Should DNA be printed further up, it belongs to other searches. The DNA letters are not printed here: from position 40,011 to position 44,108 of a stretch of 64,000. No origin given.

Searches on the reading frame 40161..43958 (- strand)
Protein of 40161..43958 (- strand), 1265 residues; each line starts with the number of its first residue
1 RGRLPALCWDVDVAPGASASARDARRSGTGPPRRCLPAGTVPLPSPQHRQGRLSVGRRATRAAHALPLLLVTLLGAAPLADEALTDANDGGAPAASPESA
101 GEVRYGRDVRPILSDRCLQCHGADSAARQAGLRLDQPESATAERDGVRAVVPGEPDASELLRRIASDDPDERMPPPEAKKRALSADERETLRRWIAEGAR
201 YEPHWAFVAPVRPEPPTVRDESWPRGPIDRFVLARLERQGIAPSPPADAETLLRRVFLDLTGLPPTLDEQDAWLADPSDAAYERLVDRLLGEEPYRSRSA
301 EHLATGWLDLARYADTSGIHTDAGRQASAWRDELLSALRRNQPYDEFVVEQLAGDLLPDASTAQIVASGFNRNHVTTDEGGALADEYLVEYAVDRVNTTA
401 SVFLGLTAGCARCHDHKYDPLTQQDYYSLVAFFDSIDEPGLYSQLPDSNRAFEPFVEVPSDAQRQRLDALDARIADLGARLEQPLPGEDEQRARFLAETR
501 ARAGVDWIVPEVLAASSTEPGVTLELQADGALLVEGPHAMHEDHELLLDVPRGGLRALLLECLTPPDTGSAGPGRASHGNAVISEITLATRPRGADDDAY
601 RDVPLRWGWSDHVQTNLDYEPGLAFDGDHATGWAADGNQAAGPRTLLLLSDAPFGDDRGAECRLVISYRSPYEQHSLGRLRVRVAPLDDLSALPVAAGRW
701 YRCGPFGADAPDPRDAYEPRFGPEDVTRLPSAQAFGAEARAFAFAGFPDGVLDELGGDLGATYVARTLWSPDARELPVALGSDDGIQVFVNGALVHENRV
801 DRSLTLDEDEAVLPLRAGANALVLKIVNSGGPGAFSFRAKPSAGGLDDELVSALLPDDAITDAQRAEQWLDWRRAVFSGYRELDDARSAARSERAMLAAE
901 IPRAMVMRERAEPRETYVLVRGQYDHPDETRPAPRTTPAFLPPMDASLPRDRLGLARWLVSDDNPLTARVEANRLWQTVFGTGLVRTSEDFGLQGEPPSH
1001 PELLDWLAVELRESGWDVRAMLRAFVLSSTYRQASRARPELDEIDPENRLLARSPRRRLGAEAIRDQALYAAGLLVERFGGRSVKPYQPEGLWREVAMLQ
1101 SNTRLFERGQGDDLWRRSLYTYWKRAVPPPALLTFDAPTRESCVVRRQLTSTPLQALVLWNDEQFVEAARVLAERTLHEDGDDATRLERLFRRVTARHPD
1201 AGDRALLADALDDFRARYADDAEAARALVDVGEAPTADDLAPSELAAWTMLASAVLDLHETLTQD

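Call 12: search_protein_families(library=pfam, proteins=[window:40161-43958:-], max_evalue=0.01)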
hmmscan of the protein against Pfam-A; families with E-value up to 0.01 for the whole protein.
window:40161-43958:- (1265 aa): 4 families
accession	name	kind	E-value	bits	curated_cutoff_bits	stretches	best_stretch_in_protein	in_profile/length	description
PF07587.16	PSD1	-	8.9e-98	327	28.5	1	951-1209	1-242/244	Protein of unknown function (DUF1553)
PF07583.16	PSCyt2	-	4.6e-75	252.6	29.8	1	227-437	1-208/209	Protein of unknown function (DUF1549)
PF07635.16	PSCyt1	-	1.5e-18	67.6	22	1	117-177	1-59/59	Planctomycete cytochrome C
PF22297.1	PccH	-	0.0035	17.8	24.4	1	105-148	2-43/133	PccH Cytochrome c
